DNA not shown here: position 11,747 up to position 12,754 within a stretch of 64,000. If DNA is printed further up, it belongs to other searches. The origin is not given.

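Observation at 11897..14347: NfeD OB-fold membrane protein fused to a LuxR-type HTH, divergent from a canonical NfeD–SPFH operon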

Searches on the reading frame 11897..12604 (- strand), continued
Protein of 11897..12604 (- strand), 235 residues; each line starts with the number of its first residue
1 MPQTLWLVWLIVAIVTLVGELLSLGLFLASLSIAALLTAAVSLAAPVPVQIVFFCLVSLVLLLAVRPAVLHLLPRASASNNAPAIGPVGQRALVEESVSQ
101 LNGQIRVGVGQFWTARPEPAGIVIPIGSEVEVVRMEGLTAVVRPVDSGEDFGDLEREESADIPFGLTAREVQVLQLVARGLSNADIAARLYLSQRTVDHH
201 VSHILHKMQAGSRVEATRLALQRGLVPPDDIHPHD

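Call 35: find_homologous_proteins(query=A1, max_evalue=1e-10)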
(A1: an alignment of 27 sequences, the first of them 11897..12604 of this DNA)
Query A1 (27 sequences) (235 aa, profile of the alignment): 1195 proteins with E <= 1e-10 among 8000 candidates; the best 120 are listed.
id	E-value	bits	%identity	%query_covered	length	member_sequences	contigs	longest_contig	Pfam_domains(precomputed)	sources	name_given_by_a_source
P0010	6.9e-104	365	59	96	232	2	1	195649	PF01957.26,PF00196.26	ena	-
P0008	2.1e-103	363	60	96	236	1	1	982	PF01957.26,PF00196.26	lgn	-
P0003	1.2e-102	361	63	97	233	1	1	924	PF01957.26,PF00196.26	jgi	jgi:membrane protein implicated in regulation of membrane protease activity/DNA-binding CsgD family 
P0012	1.8e-102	360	56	96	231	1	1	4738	PF01957.26,PF00196.26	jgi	jgi:membrane protein implicated in regulation of membrane protease activity/DNA-binding CsgD family 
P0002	2.9e-102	359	63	97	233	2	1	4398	PF01957.26,PF00196.26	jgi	jgi:membrane protein implicated in regulation of membrane protease activity/DNA-binding CsgD family 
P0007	3.3e-102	359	60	98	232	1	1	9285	PF01957.26,PF00196.26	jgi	jgi:membrane protein implicated in regulation of membrane protease activity/DNA-binding CsgD family 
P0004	4.5e-102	359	60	97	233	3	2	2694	PF01957.26,PF00196.26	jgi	jgi:membrane protein implicated in regulation of membrane protease activity/DNA-binding CsgD family 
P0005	5.9e-102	358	60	99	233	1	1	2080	PF01957.26,PF00196.26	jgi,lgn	jgi:membrane protein implicated in regulation of membrane protease activity/DNA-binding CsgD family 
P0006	1.9e-101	357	61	98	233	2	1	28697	PF01957.26,PF00196.26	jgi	jgi:membrane protein implicated in regulation of membrane protease activity/DNA-binding CsgD family 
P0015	3.7e-100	353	55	94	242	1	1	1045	PF01957.26,PF00196.26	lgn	-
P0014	1.0e-99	351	56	97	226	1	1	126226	PF01957.26,PF00196.26,PF08281.19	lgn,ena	-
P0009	7.2e-99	348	57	95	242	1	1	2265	PF01957.26,PF00196.26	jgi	jgi:membrane protein implicated in regulation of membrane protease activity/DNA-binding CsgD family 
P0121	9.4e-99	348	56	96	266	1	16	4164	PF01957.26,PF00196.26,PF08281.19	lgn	-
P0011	1.1e-98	348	58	96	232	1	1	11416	PF01957.26,PF00196.26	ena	-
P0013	2.4e-98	347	53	98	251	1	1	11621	PF01957.26,PF00196.26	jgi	-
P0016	4.9e-98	346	54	94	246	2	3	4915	PF01957.26,PF00196.26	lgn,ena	-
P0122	6.3e-98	345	60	96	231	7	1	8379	PF01957.26,PF00196.26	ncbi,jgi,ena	-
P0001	7.4e-98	345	100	100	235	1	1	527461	PF01957.26,PF00196.26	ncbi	-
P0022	2.8e-97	343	51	96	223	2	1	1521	PF01957.26,PF00196.26,PF08281.19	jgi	jgi:membrane protein implicated in regulation of membrane protease activity/DNA-binding CsgD family 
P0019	5.7e-96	339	55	96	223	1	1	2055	PF13412.13,PF01957.26,PF00196.26,PF08281.19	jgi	jgi:DNA-binding CsgD family transcriptional regulator/membrane protein implicated in regulation of m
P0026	8.9e-96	338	48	89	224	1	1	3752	PF01957.26,PF00196.26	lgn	-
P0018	1.2e-95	338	53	96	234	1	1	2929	PF01957.26,PF00196.26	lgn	-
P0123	1.5e-95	337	50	96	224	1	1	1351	PF13384.13,PF01957.26,PF00196.26,PF08281.19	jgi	jgi:DNA-binding CsgD family transcriptional regulator/membrane protein implicated in regulation of m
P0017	7.3e-95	335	55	94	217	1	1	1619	PF01957.26,PF00196.26,PF08281.19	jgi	jgi:DNA-binding CsgD family transcriptional regulator/membrane protein implicated in regulation of m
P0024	4.6e-94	333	48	94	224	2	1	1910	PF01957.26,PF00196.26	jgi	jgi:membrane protein implicated in regulation of membrane protease activity/DNA-binding CsgD family 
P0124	5.3e-94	332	58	96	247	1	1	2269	PF01957.26,PF00196.26,PF08281.19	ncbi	ncbi:MAG TPA: LuxR C-terminal-related transcriptional regulator [Chloroflexota bacterium]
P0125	1.7e-93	331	50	96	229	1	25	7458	PF01957.26,PF00196.26,PF08281.19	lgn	-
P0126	3.1e-93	330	50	96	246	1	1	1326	PF01957.26,PF00196.26,PF08281.19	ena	-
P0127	1.1e-92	328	54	90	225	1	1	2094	PF01957.26,PF00196.26,PF08281.19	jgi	jgi:membrane protein implicated in regulation of membrane protease activity/DNA-binding CsgD family 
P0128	1.5e-92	328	52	96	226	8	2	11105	PF13384.13,PF01957.26,PF00196.26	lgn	-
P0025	1.8e-92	327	48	94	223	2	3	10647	PF01957.26,PF00196.26,PF08281.19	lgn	-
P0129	3.7e-92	326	53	94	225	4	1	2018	PF01957.26,PF00196.26,PF08281.19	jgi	jgi:membrane protein implicated in regulation of membrane protease activity/DNA-binding CsgD family 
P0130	1.0e-91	325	50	94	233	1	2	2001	PF01957.26,PF00196.26,PF08281.19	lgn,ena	-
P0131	1.1e-91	325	53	94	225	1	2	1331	PF01957.26,PF00196.26,PF08281.19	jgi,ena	-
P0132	1.1e-91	325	51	94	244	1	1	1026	PF01957.26,PF00196.26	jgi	jgi:DNA-binding CsgD family transcriptional regulator/membrane protein implicated in regulation of m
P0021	3.7e-91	323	54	95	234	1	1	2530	PF01957.26,PF00196.26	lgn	-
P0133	8.3e-91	322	50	98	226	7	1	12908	PF13384.13,PF01957.26,PF00196.26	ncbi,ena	-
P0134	2.7e-90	320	49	96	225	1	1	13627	PF01957.26,PF00196.26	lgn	-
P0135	6.3e-90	319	53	89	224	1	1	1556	PF13412.13,PF13384.13,PF01957.26,PF00196.26,PF08281.19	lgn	-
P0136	6.4e-90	319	48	96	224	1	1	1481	PF01957.26,PF00196.26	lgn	-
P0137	7.7e-90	319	47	96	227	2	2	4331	PF01957.26,PF00196.26,PF08281.19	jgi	jgi:membrane protein implicated in regulation of membrane protease activity/DNA-binding CsgD family 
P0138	2.3e-89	317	49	97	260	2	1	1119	PF01957.26,PF00196.26,PF08281.19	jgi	jgi:membrane protein implicated in regulation of membrane protease activity/DNA-binding CsgD family 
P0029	3.4e-89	317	46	94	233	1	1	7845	PF01957.26,PF00196.26,PF08281.19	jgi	jgi:membrane protein implicated in regulation of membrane protease activity/DNA-binding CsgD family 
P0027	3.6e-89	317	50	95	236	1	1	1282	PF01957.26,PF00196.26,PF08281.19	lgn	-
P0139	3.7e-89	317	52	95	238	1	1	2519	PF01957.26,PF00196.26,PF08281.19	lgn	-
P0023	3.9e-89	316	53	90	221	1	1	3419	PF01957.26,PF00196.26,PF08281.19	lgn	-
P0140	3.9e-88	313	49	95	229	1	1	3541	PF01957.26,PF00196.26,PF08281.19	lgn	-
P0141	6.4e-88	312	50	96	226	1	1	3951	PF13384.13,PF01957.26,PF00196.26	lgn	-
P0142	2.1e-86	307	50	94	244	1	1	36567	PF01957.26,PF00196.26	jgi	jgi:membrane protein implicated in regulation of membrane protease activity/DNA-binding CsgD family 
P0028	2.9e-86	307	47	94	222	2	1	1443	PF01957.26,PF00196.26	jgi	-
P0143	2.9e-86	307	50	94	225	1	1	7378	PF13412.13,PF13384.13,PF01957.26,PF00196.26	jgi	jgi:DNA-binding CsgD family transcriptional regulator/membrane protein implicated in regulation of m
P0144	1.4e-85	305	47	97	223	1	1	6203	PF01957.26,PF00196.26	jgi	jgi:DNA-binding CsgD family transcriptional regulator/membrane protein implicated in regulation of m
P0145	8.1e-83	296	48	96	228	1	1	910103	PF13412.13,PF13384.13,PF01957.26,PF00196.26,PF08281.19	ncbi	-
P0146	1.0e-82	295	48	89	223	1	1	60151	PF01957.26,PF00196.26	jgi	jgi:DNA-binding CsgD family transcriptional regulator/membrane protein implicated in regulation of m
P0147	1.3e-82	295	48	95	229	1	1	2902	PF01957.26,PF00196.26,PF08281.19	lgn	-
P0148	5.8e-80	286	48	94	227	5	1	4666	PF01957.26,PF00196.26,PF08281.19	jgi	jgi:membrane protein implicated in regulation of membrane protease activity/DNA-binding CsgD family 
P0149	1.2e-79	285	45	96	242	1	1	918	PF01957.26,PF00196.26,PF08281.19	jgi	jgi:membrane protein implicated in regulation of membrane protease activity/DNA-binding CsgD family 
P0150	4.2e-79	284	48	96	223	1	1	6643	PF00196.26,PF08281.19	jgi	jgi:DNA-binding CsgD family transcriptional regulator/membrane protein implicated in regulation of m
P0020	1.5e-78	282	60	82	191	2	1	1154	PF01957.26,PF00196.26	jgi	jgi:membrane protein implicated in regulation of membrane protease activity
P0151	5.3e-76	273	48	94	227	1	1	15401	PF01957.26,PF00196.26,PF08281.19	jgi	jgi:DNA-binding CsgD family transcriptional regulator/membrane protein implicated in regulation of m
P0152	4.8e-75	270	59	77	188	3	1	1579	PF01957.26,PF00196.26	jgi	jgi:DNA-binding CsgD family transcriptional regulator/membrane protein implicated in regulation of m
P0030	4.6e-65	238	58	66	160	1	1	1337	PF01957.26,PF00196.26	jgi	jgi:DNA-binding CsgD family transcriptional regulator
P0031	7.3e-54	201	44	94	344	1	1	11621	PF01957.26,PF00211.26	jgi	-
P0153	1.5e-53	200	51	59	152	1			PF01957.26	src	-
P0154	4.8e-38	149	45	59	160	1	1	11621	PF01957.26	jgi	-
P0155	5.3e-37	146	39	62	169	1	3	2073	PF01957.26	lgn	-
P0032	2.8e-36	144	39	61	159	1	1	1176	PF01957.26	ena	-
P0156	3.9e-32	130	40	61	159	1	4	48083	PF01957.26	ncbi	ncbi:MAG: NfeD family protein [Chloroflexota bacterium]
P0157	2.7e-27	114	41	60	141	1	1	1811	PF01957.26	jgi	jgi:membrane protein implicated in regulation of membrane protease activity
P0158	5.8e-26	110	40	56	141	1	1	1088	PF01957.26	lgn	-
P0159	6.4e-26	110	36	60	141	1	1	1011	PF01957.26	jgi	jgi:membrane protein implicated in regulation of membrane protease activity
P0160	6.9e-25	106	38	60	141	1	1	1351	PF01957.26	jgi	jgi:membrane protein implicated in regulation of membrane protease activity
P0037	8.9e-24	103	38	60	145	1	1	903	PF01957.26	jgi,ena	jgi:membrane protein implicated in regulation of membrane protease activity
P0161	1.4e-23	102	42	53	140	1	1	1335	PF01957.26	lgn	-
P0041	1.9e-23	102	38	60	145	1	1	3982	PF01957.26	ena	-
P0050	6.4e-23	100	34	60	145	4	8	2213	PF01957.26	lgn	-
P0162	6.7e-23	100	46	26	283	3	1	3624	PF13384.13,PF13518.13,PF07638.18,PF00196.26,PF04545.23,PF08281.19,PF00072.31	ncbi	-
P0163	6.8e-23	100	35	60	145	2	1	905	PF01957.26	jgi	-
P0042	8.6e-23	99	38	59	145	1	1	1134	PF01957.26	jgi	-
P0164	2.2e-22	98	36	60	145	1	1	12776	PF01957.26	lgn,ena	-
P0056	2.8e-22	98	35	60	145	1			PF01957.26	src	-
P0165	2.8e-22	98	38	60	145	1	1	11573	PF01957.26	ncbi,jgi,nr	ncbi:MAG TPA: NfeD family protein [Mycobacteriales bacterium]|jgi:membrane protein implicated in reg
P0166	3.1e-22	98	36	60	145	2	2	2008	PF01957.26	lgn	-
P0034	5.2e-22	97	39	60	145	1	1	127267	PF01957.26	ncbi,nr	ncbi:MAG TPA: NfeD family protein [Mycobacteriales bacterium]|nr:NfeD family protein [Mycobacteriale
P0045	5.6e-22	97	34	60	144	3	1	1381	PF01957.26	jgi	jgi:membrane protein implicated in regulation of membrane protease activity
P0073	6.1e-22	97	36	60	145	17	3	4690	PF01957.26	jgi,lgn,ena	jgi:membrane protein implicated in regulation of membrane protease activity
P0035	7.6e-22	96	38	60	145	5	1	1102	PF01957.26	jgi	jgi:membrane protein implicated in regulation of membrane protease activity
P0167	7.7e-22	96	36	59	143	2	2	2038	PF01957.26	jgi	jgi:membrane protein implicated in regulation of membrane protease activity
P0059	1.7e-21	95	34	60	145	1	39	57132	PF01957.26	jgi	jgi:membrane protein implicated in regulation of membrane protease activity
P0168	3.2e-21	94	36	60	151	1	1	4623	PF01957.26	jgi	jgi:membrane protein implicated in regulation of membrane protease activity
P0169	4.1e-21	94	37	58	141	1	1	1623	PF01957.26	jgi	jgi:membrane protein implicated in regulation of membrane protease activity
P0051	5.9e-21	93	37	60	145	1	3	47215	PF01957.26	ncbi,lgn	-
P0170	7.7e-21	93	36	60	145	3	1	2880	PF01957.26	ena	-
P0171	8.5e-21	93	37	58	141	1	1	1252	PF01957.26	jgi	jgi:membrane protein implicated in regulation of membrane protease activity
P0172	9.4e-21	93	33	60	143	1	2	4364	PF01957.26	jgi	jgi:membrane protein implicated in regulation of membrane protease activity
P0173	1.0e-20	93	37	58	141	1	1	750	PF01957.26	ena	-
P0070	1.0e-20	93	63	27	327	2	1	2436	PF00196.26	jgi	jgi:DNA-binding CsgD family transcriptional regulator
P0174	2.1e-20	92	37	58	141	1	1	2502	PF01957.26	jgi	jgi:membrane protein implicated in regulation of membrane protease activity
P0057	2.9e-20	91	58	30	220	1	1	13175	PF05977.20,PF00196.26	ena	-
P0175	2.9e-20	91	37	58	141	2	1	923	PF01957.26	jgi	jgi:membrane protein implicated in regulation of membrane protease activity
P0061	6.1e-20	90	59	30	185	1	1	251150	PF00196.26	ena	-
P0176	1.1e-19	89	53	31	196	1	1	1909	PF00196.26,PF08281.19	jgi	jgi:DNA-binding CsgD family transcriptional regulator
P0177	2.5e-19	88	55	27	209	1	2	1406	PF00196.26,PF00072.31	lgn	-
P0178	2.8e-19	88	64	26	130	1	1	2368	PF00196.26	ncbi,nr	ncbi:MAG: response regulator transcription factor, partial [Actinobacteria bacterium]|nr:response re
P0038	2.9e-19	88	66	27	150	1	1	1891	PF13384.13,PF00196.26,PF08281.19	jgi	jgi:DNA-binding NarL/FixJ family response regulator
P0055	3.7e-19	88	67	26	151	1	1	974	PF00196.26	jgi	jgi:DNA-binding NarL/FixJ family response regulator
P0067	3.9e-19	87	61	27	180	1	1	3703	PF00196.26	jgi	jgi:DNA-binding CsgD family transcriptional regulator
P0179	4.4e-19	87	61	24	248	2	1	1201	PF00196.26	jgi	-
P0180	7.5e-19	87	60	26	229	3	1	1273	PF00196.26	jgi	jgi:DNA-binding CsgD family transcriptional regulator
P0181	8.5e-19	86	45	41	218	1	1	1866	PF00196.26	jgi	jgi:DNA-binding CsgD family transcriptional regulator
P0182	8.6e-19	86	38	29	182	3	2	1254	PF01957.26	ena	-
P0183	8.8e-19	86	57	26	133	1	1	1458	PF00196.26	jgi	jgi:DNA-binding NarL/FixJ family response regulator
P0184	8.9e-19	86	61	26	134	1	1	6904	PF00196.26,PF08281.19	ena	-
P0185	9.6e-19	86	61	26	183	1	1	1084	PF00196.26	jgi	jgi:DNA-binding CsgD family transcriptional regulator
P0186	9.9e-19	86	56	30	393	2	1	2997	PF00196.26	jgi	jgi:DNA-binding CsgD family transcriptional regulator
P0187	1.0e-18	86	59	26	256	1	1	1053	PF00196.26,PF00072.31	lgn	-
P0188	1.3e-18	86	54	31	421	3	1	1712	PF00196.26,PF08281.19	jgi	jgi:DNA-binding CsgD family transcriptional regulator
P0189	1.7e-18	85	56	30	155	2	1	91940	PF00196.26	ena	-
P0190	1.7e-18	85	59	27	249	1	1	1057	PF00196.26,PF08281.19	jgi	jgi:DNA-binding CsgD family transcriptional regulator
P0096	2.1e-18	85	52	33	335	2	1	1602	PF00196.26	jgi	jgi:DNA-binding CsgD family transcriptional regulator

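Call 38: find_encoding_contigs(protein=P0146, flank=5000, max_places=2)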
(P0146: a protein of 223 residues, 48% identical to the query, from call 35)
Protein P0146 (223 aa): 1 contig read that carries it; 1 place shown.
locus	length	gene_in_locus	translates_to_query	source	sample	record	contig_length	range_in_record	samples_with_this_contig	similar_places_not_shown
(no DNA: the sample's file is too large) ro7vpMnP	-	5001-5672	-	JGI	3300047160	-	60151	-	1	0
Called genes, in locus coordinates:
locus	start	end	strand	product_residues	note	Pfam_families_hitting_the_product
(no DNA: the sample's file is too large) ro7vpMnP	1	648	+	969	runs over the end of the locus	PF13271:DUF4062, PF13401:AAA_22 (faint), PF00931:NB-ARC, PF25872:HTH_77, PF13424:TPR_12 (weak), PF17874:TPR_MalT (weak), PF13424:TPR_12 (weak)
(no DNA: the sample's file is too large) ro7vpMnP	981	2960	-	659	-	PF26549:Tricorn_N, PF26550:Tricorn_2nd (weak), PF07676:PD40, PF26549:Tricorn_N, PF07676:PD40, PF26549:Tricorn_N (weak), PF20434:BD-FAE (weak), PF00326:Peptidase_S9, +4 more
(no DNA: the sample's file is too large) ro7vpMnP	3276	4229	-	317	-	PF01145:Band_7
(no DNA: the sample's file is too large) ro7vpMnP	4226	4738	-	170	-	PF01957:NfeD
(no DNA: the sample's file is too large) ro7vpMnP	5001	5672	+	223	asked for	PF01957:NfeD (weak), PF00196:GerE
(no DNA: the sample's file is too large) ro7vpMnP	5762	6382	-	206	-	PF01121:CoaE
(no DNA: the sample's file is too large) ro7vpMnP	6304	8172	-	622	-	PF00005:ABC_tran, PF02463:SMC_N (faint), PF13191:AAA_16 (faint), PF13555:AAA_29 (faint), PF13304:AAA_21 (faint), PF13401:AAA_22 (faint), PF12848:ABC_tran_Xtn, PF00005:ABC_tran, +1 more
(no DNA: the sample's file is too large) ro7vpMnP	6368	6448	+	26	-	-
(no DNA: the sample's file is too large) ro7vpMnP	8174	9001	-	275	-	PF01149:Fapy_DNA_glyco, PF06831:H2TH, PF06827:zf-FPG_IleRS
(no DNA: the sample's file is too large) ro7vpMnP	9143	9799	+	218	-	PF00072:Response_reg, PF00486:Trans_reg_C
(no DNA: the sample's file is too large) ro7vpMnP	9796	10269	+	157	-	-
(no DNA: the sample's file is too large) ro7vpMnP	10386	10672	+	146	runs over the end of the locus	PF08332:CaMKII_AD, PF13474:SnoaL_3, PF14534:DUF4440 (weak)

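Call 39: find_encoding_contigs(protein=P0142, flank=5000, max_places=2)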
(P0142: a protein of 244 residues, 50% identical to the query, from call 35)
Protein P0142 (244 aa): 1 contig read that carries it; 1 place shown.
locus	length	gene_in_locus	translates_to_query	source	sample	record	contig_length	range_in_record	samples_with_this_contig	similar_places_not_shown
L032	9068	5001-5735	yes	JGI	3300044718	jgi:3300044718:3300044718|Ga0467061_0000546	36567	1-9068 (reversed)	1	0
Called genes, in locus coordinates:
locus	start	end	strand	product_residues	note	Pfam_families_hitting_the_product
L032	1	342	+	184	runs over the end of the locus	PF26500:DUF8166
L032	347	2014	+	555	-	PF01935:DUF87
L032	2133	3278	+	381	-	PF18854:baeRF_family10, PF18844:baeRF_family2 (weak), PF18859:acVLRF1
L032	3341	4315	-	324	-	PF01145:Band_7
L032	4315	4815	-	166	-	PF01957:NfeD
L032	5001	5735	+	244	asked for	PF01957:NfeD, PF00196:GerE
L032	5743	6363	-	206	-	PF01121:CoaE, PF13238:AAA_18 (faint)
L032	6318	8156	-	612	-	PF00005:ABC_tran, PF02463:SMC_N (faint), PF03193:RsgA_GTPase (faint), PF13191:AAA_16 (faint), PF13555:AAA_29 (faint), PF20703:nSTAND1 (faint), PF12848:ABC_tran_Xtn, PF00005:ABC_tran, +4 more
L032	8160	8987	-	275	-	PF01149:Fapy_DNA_glyco, PF06831:H2TH, PF06827:zf-FPG_IleRS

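Call 40: find_encoding_contigs(protein=P0151, flank=5000, max_places=2)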
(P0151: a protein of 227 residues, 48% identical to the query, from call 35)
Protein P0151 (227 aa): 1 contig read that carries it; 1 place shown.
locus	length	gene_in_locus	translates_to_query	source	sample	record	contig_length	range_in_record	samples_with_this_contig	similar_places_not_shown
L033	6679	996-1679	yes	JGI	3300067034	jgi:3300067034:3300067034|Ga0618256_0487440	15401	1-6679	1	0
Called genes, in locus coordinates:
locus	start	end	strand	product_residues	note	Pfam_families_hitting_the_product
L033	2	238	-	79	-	?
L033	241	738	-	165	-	PF01957:NfeD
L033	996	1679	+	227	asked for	PF01957:NfeD, PF00196:GerE, PF08281:Sigma70_r4_2 (weak)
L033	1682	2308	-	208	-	PF01121:CoaE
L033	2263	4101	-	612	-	PF00005:ABC_tran, PF13191:AAA_16 (faint), PF13555:AAA_29 (faint), PF02463:SMC_N (faint), PF13304:AAA_21 (faint), PF13401:AAA_22 (faint), PF12848:ABC_tran_Xtn, PF00005:ABC_tran, +3 more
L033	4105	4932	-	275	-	PF01149:Fapy_DNA_glyco, PF06831:H2TH, PF06827:zf-FPG_IleRS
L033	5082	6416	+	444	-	PF00270:DEAD, PF00271:Helicase_C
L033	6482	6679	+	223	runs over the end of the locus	PF00072:Response_reg, PF00486:Trans_reg_C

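Call 41: find_encoding_contigs(protein=P0134, flank=5000, max_places=2)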
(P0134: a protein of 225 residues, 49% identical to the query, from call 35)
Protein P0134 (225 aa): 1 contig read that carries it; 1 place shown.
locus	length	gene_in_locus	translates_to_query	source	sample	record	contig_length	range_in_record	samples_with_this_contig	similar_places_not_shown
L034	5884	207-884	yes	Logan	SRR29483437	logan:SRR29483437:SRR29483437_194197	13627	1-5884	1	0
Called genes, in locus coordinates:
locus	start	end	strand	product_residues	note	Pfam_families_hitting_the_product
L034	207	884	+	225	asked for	PF01957:NfeD, PF00196:GerE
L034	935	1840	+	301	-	-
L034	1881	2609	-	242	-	PF12850:Metallophos_2 (weak), PF00149:Metallophos (weak)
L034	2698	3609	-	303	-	PF00528:BPD_transp_1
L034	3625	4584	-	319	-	PF00528:BPD_transp_1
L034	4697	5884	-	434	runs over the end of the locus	PF01547:SBP_bac_1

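Call 48: fold_search(model_id=the predicted structure, library=pdb)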
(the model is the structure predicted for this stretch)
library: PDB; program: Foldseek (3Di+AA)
matches with E <= 10: 670; with E <= 0.001: 20
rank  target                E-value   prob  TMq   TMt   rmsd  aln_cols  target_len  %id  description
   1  8z5g_AA               2.6e-06  1.00  0.36  0.49   6.0       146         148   23  Cryo-EM structure of E.coli SPFH-NfeD family protein complex QmcA-YbbJ (released 2024-08-21)
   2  7dwm_B                2.3e-05  1.00  0.27  0.29   9.5       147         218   20  Crystal structure of the phage VqmA-DPO complex (released 2021-05-05)
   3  3cp0                  4.4e-05  1.00  0.23  0.83   1.0        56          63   38  Crystal structure of the soluble domain of membrane protein implicated in regulation of membrane protease activity from  (released 2008-04-15)
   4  3wwv                  9.3e-05  1.00  0.23  0.81   1.1        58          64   36  C-terminal domain of stomatin operon partner protein 1510-C from Pyrococcus horikoshii (released 2014-10-01)
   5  7dwm_A                1.4e-04  1.00  0.26  0.28  10.7       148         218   22  Crystal structure of the phage VqmA-DPO complex (released 2021-05-05)
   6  2k5h_MODEL_1_A        1.8e-04  1.00  0.24  0.54   3.8        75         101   28  Solution NMR structure of protein encoded by MTH693 from Methanobacterium thermoautotrophicum: Northeast Struc (released 2008-08-19)
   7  5hev_C                2.1e-04  1.00  0.27  0.30  12.4        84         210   33  Crystal Structure of the beryllofluoride-activated LiaR from Enterococcus faecium (released 2016-11-16)
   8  7x1k_B                2.8e-04  1.00  0.26  0.89   0.6        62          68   45  Crystal structure of the flagellar expression regulator DegU from Listeria monocytogenes (released 2022-08-10)
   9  7x1k_A                3.0e-04  1.00  0.26  0.85   0.7        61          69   46  Crystal structure of the flagellar expression regulator DegU from Listeria monocytogenes (released 2022-08-10)
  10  4hye_A                4.2e-04  1.00  0.27  0.31  16.9       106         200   31  Crystal structure of a response regulator spr1814 from Streptococcus pneumoniae reveals unique interdomain contacts am (released 2013-06-05)
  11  6kju_A                5.3e-04  1.00  0.27  0.28  12.1       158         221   19  Huge conformation shift of Vibrio cholerae VqmA dimer in the absence of target DNA provides insight into DNA-binding m (released 2019-11-13)
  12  4wt0_A                5.6e-04  1.00  0.26  0.90   0.7        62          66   44  Crystal structure of the DNA binding domains of LiaRD191N from E. faecalis (released 2015-05-06)
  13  5hev_A                5.6e-04  1.00  0.26  0.30  10.0        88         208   28  Crystal Structure of the beryllofluoride-activated LiaR from Enterococcus faecium (released 2016-11-16)
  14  4zmr_A                6.3e-04  1.00  0.27  0.30   5.2        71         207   44  Structural characterization of the full-length response regulator spr1814 in complex with a phosphate analogue reveals (released 2016-04-27)
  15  4yn8                  6.3e-04  1.00  0.26  0.30  13.9        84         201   34  Crystal Structure of Response Regulator ChrA in Heme-Sensing Two Component System (released 2015-08-19)
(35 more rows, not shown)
